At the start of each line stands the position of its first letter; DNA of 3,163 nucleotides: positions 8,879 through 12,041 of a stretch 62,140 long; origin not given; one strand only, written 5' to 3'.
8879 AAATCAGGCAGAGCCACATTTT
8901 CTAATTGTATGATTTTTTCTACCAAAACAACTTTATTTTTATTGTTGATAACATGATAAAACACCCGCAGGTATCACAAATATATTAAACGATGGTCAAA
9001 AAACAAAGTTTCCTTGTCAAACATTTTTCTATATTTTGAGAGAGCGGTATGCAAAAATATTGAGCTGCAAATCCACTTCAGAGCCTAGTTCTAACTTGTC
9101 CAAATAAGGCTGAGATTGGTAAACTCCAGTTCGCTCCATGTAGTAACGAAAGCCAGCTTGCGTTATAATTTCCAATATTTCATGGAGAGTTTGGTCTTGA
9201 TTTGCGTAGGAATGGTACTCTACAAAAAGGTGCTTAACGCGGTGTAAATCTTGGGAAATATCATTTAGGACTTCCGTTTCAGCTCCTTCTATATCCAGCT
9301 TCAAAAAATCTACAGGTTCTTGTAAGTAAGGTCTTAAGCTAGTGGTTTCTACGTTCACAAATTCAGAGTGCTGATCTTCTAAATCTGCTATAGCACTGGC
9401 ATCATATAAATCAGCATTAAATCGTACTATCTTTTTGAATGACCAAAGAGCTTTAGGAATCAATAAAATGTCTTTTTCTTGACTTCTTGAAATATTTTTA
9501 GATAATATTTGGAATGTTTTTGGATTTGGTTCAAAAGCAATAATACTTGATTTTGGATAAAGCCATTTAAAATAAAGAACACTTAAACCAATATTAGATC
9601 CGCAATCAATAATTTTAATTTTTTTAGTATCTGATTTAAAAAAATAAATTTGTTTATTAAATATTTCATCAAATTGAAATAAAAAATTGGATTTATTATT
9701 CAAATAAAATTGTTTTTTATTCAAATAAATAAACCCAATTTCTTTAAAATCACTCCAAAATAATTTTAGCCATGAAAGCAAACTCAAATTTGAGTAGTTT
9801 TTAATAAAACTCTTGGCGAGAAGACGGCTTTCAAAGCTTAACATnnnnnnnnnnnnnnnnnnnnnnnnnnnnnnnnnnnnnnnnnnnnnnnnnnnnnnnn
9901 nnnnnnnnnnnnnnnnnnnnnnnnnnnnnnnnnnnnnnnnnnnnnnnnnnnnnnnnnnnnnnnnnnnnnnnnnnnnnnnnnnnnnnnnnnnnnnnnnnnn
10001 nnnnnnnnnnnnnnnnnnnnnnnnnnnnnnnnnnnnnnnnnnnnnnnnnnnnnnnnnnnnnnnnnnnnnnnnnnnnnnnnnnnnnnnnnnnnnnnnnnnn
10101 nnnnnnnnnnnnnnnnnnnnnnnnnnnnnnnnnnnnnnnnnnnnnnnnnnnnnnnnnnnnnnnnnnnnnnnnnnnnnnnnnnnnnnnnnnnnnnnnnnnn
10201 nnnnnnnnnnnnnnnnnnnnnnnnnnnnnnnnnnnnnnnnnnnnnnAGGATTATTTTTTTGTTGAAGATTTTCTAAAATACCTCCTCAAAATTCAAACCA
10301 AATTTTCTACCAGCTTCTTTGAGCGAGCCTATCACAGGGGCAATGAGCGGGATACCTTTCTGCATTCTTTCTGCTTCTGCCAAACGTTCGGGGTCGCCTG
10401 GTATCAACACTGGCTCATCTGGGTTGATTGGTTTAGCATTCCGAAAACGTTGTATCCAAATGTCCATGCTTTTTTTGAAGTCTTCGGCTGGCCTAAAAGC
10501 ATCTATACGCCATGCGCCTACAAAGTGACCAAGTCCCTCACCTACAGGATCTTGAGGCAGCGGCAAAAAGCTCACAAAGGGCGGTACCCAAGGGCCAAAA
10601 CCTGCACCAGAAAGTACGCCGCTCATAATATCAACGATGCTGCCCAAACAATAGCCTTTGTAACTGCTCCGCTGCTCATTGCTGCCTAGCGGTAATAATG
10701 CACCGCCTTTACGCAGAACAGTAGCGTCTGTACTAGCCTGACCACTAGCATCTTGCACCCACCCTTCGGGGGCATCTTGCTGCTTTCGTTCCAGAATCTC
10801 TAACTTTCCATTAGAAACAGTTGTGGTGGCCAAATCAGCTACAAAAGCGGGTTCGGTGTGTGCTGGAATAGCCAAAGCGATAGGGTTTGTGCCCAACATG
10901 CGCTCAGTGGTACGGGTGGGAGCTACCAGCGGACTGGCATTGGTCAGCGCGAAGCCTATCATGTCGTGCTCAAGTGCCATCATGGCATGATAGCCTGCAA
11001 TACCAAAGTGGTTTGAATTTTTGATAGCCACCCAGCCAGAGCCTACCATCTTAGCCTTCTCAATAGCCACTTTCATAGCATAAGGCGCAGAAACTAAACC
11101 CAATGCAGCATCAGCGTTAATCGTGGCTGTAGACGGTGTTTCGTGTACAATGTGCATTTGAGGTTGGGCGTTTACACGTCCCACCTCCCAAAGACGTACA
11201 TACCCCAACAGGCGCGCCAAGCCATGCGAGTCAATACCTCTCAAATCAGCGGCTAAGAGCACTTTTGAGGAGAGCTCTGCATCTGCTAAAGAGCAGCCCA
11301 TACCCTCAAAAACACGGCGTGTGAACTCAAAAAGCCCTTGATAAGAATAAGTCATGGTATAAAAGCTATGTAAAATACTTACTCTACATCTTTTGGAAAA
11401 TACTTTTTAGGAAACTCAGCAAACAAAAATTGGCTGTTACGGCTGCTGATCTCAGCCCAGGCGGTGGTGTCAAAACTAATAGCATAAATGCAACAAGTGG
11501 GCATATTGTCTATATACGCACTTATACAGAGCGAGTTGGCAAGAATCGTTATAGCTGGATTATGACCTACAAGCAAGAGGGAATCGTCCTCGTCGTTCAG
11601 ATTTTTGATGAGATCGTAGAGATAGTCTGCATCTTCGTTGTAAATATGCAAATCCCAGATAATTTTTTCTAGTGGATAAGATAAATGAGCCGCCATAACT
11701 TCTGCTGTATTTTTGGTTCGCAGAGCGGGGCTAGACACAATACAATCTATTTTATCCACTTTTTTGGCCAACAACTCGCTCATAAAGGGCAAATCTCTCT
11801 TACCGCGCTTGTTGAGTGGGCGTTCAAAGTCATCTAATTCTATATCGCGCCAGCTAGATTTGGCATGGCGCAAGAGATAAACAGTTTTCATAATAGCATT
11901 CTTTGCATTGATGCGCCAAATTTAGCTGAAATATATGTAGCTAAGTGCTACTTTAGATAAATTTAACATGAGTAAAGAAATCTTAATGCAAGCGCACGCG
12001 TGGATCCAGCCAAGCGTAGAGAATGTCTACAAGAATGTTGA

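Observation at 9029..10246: Sharp intragenic compositional break in an FkbM methyltransferase, translationally coupled to a small secreted ORF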

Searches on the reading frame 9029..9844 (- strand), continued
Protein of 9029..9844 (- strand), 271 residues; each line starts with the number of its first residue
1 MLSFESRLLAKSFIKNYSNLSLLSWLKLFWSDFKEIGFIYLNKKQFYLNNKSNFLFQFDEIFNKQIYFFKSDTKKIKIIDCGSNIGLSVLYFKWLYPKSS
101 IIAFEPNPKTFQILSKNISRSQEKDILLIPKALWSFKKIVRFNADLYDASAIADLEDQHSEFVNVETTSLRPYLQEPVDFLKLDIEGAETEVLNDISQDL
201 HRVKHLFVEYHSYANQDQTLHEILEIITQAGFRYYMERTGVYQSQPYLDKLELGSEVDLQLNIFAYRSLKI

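Call 41: predict_structure(alignment_id=A1)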
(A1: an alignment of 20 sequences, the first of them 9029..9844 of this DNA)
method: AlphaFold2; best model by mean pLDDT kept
length: 271 residues; sequences in the alignment: 20
mean_pLDDT: 84.1   pTM: 0.85
mean pLDDT of the five models: 84.1, 83.4, 82.4, 81.4, 79.0
residues with pLDDT >= 90: 127; 70-90: 101; 50-70: 31; < 50: 12
segments of 3 or more residues with pLDDT < 50: 245-253
pLDDT, mean of each block of 10 residues (from residue 1): 72 73 79 76 87 86 91 93 88 95 93 93 94 91 65 57 90 97 91 97 96 86 97 88 49 64 87 36
secondary structure, 60 per line:
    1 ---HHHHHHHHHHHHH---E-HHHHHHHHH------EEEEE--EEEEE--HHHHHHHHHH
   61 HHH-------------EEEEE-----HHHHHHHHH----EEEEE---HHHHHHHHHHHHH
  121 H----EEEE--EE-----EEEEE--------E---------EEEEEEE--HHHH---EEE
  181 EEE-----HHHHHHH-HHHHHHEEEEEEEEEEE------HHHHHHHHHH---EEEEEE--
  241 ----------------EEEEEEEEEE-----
elements in order: H4-16 H22-30 E37-41 E44-48 H51-63 E77-81 H87-95 E100-104 H108-121 E126-129 E139-143 E162-168 H171-174 E178-183 H189-195 H197-202 E203-213 H220-229 E233-238 E257-266
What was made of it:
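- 9029..9844 (-): FkbM-family class I SAM-dependent methyltransferase gene (271 aa). AF2 model pLDDT 84, pTM 0.85 (call 41).
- On FkbM-family methyltransferase (PF05050 / TIGR01444): The AF2 model has pLDDT 84 (call 41).
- On Low-complexity / intrinsically disordered N-terminal region: pLDDT is 72-95 over residues 1-130, with defined helices and strands (call 41).
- It is predicted to be folded (call 41).
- Tried and rejected: Low complexity or disorder: rejected (call 41).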

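Call 46: fold_search(model_id=the predicted structure, library=pdb)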
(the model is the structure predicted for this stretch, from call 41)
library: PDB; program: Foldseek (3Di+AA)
matches with E <= 10: 1927; with E <= 0.001: 755
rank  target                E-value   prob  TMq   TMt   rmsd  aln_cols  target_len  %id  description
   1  2py6                  3.8e-08  1.00  0.50  0.37   7.2       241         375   14  Crystal structure of Methyltransferase FkbM (YP_546752.1) from Methylobacillus flagellatus KT at 2.20 A resolution (released 2007-05-29)
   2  3e05_H                1.0e-07  1.00  0.40  0.55   9.0       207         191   14  CRYSTAL STRUCTURE OF Precorrin-6y C5,15-methyltransferase FROM Geobacter metallireducens GS-15 (released 2008-08-12)
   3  9sm3_C                1.3e-07  1.00  0.41  0.41  11.9       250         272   16  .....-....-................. from Pseudomonas chlororaphis in complex with SAH (released 2025-12-31)
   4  3e05_E                1.5e-07  1.00  0.40  0.55   9.2       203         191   14  CRYSTAL STRUCTURE OF Precorrin-6y C5,15-methyltransferase FROM Geobacter metallireducens GS-15 (released 2008-08-12)
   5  3e05_B                1.6e-07  1.00  0.39  0.54   8.7       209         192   14  CRYSTAL STRUCTURE OF Precorrin-6y C5,15-methyltransferase FROM Geobacter metallireducens GS-15 (released 2008-08-12)
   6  3dtn_A                1.9e-07  1.00  0.43  0.52   9.9       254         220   14  Crystal structure of putative Methyltransferase-MM_2633 from Methanosarcina mazei . (released 2008-09-09)
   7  1wxw_A                2.0e-07  1.00  0.48  0.36   5.5       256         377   11  Crystal structure of Tt1595, a putative SAM-dependent methyltransferase from Thermus thermophillus HB8 (released 2005-08-02)
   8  9sm3_B                2.6e-07  1.00  0.42  0.41  11.9       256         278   15  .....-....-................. from Pseudomonas chlororaphis in complex with SAH (released 2025-12-31)
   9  9gfs_C                2.6e-07  1.00  0.45  0.44   9.1       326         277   11  PsiM in complex with SAH (released 2025-07-23)
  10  3e05_D                3.4e-07  1.00  0.39  0.54   8.8       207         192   13  CRYSTAL STRUCTURE OF Precorrin-6y C5,15-methyltransferase FROM Geobacter metallireducens GS-15 (released 2008-08-12)
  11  8rvc_A                3.6e-07  1.00  0.44  0.36  11.7       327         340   12  Crystal structure of alpha keto acid C-methyl-transferases MrsA bound to ketoarginine (released 2024-07-03)
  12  3e05_F                4.0e-07  1.00  0.40  0.56   8.4       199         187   14  CRYSTAL STRUCTURE OF Precorrin-6y C5,15-methyltransferase FROM Geobacter metallireducens GS-15 (released 2008-08-12)
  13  3e05_G                4.0e-07  1.00  0.39  0.53   8.8       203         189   14  CRYSTAL STRUCTURE OF Precorrin-6y C5,15-methyltransferase FROM Geobacter metallireducens GS-15 (released 2008-08-12)
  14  9gfs_D                4.6e-07  1.00  0.42  0.40  10.2       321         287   12  PsiM in complex with SAH (released 2025-07-23)
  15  3k6r                  4.9e-07  1.00  0.44  0.45   5.9       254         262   14  CRYSTAL STRUCTURE OF putative transferase PH0793 FROM PYROCOCCUS HORIKOSHII (released 2009-10-20)
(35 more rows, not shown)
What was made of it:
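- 9029..9844 (-): Best PDB fold hit is 2py6, 'Methyltransferase FkbM' (call 46).
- On FkbM-family methyltransferase (PF05050 / TIGR01444): The Foldseek top hit is 2py6 FkbM, followed by other SAM methyltransferases (call 46).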

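Call 55: find_encoding_contigs(protein=P0081, flank=4000, max_places=1)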
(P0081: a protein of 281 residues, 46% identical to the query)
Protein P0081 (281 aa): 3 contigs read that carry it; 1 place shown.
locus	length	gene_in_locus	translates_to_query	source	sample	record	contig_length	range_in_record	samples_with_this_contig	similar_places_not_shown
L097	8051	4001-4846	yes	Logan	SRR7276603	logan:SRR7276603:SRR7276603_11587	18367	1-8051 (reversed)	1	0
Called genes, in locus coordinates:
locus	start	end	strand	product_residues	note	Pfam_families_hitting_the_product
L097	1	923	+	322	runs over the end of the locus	PF00535:Glycos_transf_2, PF10111:Glyco_tranf_2_2, PF13641:Glyco_tranf_2_3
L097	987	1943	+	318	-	PF00535:Glycos_transf_2, PF10111:Glyco_tranf_2_2, PF13641:Glyco_tranf_2_3, PF13632:Glyco_trans_2_3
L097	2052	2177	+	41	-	-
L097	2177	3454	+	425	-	PF01943:Polysacc_synt, PF13440:Polysacc_synt_3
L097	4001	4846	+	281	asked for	PF05050:Methyltransf_21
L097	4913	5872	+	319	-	PF00535:Glycos_transf_2, PF10111:Glyco_tranf_2_2, PF13641:Glyco_tranf_2_3, PF13632:Glyco_trans_2_3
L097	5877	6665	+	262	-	-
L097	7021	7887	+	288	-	-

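Call 56: find_encoding_contigs(protein=P0055, flank=4000, max_places=1)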
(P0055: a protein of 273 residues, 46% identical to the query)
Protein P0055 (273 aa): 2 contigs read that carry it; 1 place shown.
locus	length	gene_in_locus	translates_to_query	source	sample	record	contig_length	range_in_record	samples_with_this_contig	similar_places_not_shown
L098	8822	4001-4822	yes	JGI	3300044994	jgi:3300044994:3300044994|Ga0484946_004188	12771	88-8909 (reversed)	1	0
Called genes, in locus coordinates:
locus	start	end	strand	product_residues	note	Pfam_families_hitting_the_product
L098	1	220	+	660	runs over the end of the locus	PF13522:GATase_6, PF13537:GATase_7, PF00733:Asn_synthase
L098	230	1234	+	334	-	PF01408:GFO_IDH_MocA, PF03447:NAD_binding_3 (weak), PF02894:GFO_IDH_MocA_C, PF22685:Gal80p_C-like (weak), PF22725:GFO_IDH_MocA_C3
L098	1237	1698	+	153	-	PF25084:LbH_EIF2B (weak), PF25087:GMPPB_C (weak), PF00132:Hexapep, PF14602:Hexapep_2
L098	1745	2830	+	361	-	PF00155:Aminotran_1_2, PF01041:DegT_DnrJ_EryC1, PF01212:Beta_elim_lyase (faint), PF00266:Aminotran_5 (weak), PF01053:Cys_Met_Meta_PP (faint)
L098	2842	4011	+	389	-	PF13524:Glyco_trans_1_2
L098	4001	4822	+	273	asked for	PF05050:Methyltransf_21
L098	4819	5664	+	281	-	PF08241:Methyltransf_11, PF13489:Methyltransf_23 (faint), PF13649:Methyltransf_25, PF13847:Methyltransf_31 (faint)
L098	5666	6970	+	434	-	PF00534:Glycos_transf_1, PF13692:Glyco_trans_1_4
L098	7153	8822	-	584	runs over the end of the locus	?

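Call 57: find_encoding_contigs(protein=P0064, flank=4000, max_places=1)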
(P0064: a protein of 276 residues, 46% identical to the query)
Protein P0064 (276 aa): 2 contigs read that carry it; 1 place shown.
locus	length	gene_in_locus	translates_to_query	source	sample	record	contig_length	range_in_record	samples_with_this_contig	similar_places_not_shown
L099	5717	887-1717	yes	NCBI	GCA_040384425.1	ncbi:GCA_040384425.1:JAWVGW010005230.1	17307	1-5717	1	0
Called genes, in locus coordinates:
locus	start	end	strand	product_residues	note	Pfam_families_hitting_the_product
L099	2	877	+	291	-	?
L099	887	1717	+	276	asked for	PF05050:Methyltransf_21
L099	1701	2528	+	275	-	PF01209:Ubie_methyltran (faint), PF05148:Methyltransf_8 (weak), PF13489:Methyltransf_23 (faint), PF13847:Methyltransf_31 (faint), PF08241:Methyltransf_11, PF08242:Methyltransf_12 (faint), PF13649:Methyltransf_25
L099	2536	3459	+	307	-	PF00535:Glycos_transf_2, PF10111:Glyco_tranf_2_2, PF13641:Glyco_tranf_2_3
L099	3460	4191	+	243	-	PF01209:Ubie_methyltran (weak), PF13489:Methyltransf_23, PF13649:Methyltransf_25, PF13847:Methyltransf_31, PF08241:Methyltransf_11, PF08242:Methyltransf_12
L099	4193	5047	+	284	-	PF01531:Glyco_transf_11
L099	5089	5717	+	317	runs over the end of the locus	PF01370:Epimerase, PF02719:Polysacc_synt_2 (weak), PF04321:RmlD_sub_bind, PF01073:3Beta_HSD, PF07993:NAD_binding_4 (weak), PF13460:NAD_binding_10, PF16363:GDP_Man_Dehyd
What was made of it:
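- Closest known: FkbM-family methyltransferases. Different: Sampled relatives lie among GT2, GT1 and GT11 glycosyltransferases, Wzx, DegT and epimerase genes (calls 55-57).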

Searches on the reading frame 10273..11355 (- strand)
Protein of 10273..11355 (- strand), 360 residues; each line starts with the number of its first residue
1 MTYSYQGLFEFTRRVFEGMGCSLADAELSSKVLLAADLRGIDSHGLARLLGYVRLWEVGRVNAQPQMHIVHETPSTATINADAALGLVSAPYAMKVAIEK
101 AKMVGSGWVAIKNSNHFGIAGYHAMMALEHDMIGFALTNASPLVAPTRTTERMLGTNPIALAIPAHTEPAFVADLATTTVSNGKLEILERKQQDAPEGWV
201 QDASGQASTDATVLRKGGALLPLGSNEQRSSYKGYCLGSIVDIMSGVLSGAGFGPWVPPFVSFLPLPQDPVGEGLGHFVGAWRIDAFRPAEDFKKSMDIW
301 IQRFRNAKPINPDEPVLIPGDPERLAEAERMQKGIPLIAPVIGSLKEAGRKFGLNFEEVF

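Call 5: search_protein_families(library=pfam, proteins=[window:10273-11355:-], max_evalue=0.01)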
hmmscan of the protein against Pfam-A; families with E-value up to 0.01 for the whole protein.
window:10273-11355:- (360 aa): 1 family
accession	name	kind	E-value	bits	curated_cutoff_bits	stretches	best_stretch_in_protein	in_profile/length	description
PF02615.19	Ldh_2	-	4.1e-113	378.3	38.8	1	4-345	2-332/333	Malate/L-lactate dehydrogenase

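Call 33: find_homologous_proteins(query=window:10273-11355:-, max_evalue=1e-50)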
Query window:10273-11355:- (360 aa): 8000 proteins with E <= 1e-50 among 8000 candidates; the best 120 are listed.
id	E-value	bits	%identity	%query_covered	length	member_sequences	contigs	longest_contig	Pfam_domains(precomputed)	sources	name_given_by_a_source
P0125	5.8e-240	813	100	100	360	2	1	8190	PF02615.20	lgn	-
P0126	2.3e-193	660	80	99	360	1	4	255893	PF02615.20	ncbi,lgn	-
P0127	5.8e-168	577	69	98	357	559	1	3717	PF02615.20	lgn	-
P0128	3.0e-167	574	70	98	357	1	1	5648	PF02615.20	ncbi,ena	ncbi:MAG: Ldh family oxidoreductase [Sediminibacterium sp.]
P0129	5.8e-167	573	69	98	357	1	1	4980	PF02615.20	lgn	-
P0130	6.1e-167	573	69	98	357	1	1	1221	PF02615.20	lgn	-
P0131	1.1e-166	572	69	98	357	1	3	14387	PF02615.20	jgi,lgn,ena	jgi:L-2-hydroxycarboxylate dehydrogenase (NAD+)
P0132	1.2e-166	572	69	98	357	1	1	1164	PF02615.20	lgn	-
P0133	2.2e-166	571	69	98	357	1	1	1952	PF02615.20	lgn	-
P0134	2.7e-166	571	69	98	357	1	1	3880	PF02615.20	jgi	-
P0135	2.8e-166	571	69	98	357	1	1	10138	PF02615.20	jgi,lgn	jgi:LDH2 family malate/lactate/ureidoglycolate dehydrogenase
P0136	3.0e-166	571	69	98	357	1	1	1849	PF02615.20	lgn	-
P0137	3.3e-166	571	69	98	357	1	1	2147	PF02615.20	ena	-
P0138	4.1e-166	570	69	98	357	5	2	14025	PF02615.20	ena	-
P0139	5.0e-166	570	69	98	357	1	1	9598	PF02615.20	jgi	jgi:L-2-hydroxycarboxylate dehydrogenase (NAD+)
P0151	1.5e-165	569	67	100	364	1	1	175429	PF02615.20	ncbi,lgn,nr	ncbi:MAG: Ldh family oxidoreductase [Cytophagales bacterium]|nr:Ldh family oxidoreductase [Cytophaga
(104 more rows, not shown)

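Call 34: find_encoding_contigs(protein=P0126, flank=8000, max_places=3)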
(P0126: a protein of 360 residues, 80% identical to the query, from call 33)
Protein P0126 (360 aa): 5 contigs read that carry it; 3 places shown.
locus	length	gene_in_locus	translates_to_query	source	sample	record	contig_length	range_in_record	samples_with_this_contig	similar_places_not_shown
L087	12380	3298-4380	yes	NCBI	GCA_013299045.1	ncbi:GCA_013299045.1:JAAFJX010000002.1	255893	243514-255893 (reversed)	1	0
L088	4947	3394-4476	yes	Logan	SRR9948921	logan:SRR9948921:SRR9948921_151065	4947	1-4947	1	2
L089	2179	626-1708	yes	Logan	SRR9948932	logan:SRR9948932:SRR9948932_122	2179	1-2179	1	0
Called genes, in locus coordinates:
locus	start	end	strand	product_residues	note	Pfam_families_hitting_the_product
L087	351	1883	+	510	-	PF03062:MBOAT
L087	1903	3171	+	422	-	PF06245:DUF1015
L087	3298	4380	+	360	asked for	PF02615:Ldh_2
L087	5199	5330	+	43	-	-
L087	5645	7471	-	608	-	PF04326:SLFN_AlbA_2, PF13749:HATPase_c_4, PF00076:RRM_1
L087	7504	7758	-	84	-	PF02700:PurS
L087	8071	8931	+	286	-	PF00756:Esterase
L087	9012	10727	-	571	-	PF02878:PGM_PMM_I, PF02879:PGM_PMM_II, PF02880:PGM_PMM_III, PF00408:PGM_PMM_IV (weak)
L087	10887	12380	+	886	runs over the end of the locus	PF07719:TPR_2 (faint), PF13176:TPR_7 (faint), PF13181:TPR_8 (faint), PF00515:TPR_1 (faint), PF13374:TPR_10 (faint), PF13424:TPR_12, PF07228:SpoIIE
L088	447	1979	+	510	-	PF03062:MBOAT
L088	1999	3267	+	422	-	PF06245:DUF1015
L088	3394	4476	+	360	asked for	PF02615:Ldh_2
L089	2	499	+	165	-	?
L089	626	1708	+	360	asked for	PF02615:Ldh_2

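Call 35: find_encoding_contigs(protein=P0151, flank=8000, max_places=2)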
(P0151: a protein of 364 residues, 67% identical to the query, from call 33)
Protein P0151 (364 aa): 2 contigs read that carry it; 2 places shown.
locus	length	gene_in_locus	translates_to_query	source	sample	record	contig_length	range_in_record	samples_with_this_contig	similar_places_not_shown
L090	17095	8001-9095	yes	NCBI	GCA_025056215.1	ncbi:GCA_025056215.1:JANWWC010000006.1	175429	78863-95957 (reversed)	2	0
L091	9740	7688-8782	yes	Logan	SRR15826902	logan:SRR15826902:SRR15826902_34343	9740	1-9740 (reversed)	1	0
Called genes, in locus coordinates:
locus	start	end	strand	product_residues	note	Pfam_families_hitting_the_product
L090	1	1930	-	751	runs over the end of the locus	PF08448:PAS_4 (weak), PF13188:PAS_8 (faint), PF13426:PAS_9 (weak), PF00989:PAS, PF08447:PAS_3 (weak), PF08448:PAS_4, PF13426:PAS_9, PF07228:SpoIIE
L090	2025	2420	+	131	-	PF11969:DcpS_C, PF01230:HIT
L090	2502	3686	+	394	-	PF05036:SPOR (faint)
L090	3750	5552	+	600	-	PF13229:Beta_helix, PF13585:CHU_C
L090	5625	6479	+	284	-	PF02569:Pantoate_ligase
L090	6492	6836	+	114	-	PF02261:Asp_decarbox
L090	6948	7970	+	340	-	PF01073:3Beta_HSD, PF01370:Epimerase, PF02719:Polysacc_synt_2, PF04321:RmlD_sub_bind, PF16363:GDP_Man_Dehyd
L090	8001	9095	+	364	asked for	PF02615:Ldh_2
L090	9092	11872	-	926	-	PF13585:CHU_C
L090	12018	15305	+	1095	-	PF02743:dCache_1, PF00672:HAMP, PF08448:PAS_4 (weak), PF13426:PAS_9, PF00989:PAS (weak), PF08447:PAS_3 (weak), PF13426:PAS_9, PF07228:SpoIIE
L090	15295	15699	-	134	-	PF00072:Response_reg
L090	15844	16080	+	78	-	PF01329:Pterin_4a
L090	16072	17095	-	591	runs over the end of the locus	PF00664:ABC_membrane, PF00005:ABC_tran, PF02463:SMC_N (faint)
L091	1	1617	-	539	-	?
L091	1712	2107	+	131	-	PF11969:DcpS_C, PF01230:HIT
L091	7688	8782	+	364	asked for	PF02615:Ldh_2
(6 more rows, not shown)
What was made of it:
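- Tried and rejected: The Ldh_2 orthologue (80% identity) in the related genome has entirely different neighbours (call 34), as does a 67% homologue (call 35).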

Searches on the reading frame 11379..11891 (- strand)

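Call 5: search_protein_families(library=pfam, proteins=[window:11379-11891:-], max_evalue=0.01)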
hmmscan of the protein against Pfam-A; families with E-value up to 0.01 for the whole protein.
window:11379-11891:- (170 aa): 1 family
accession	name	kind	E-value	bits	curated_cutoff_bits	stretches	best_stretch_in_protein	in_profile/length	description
PF00300.27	His_Phos_1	-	1.1e-09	38.7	21.7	1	4-75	1-72/194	Histidine phosphatase superfamily (branch 1)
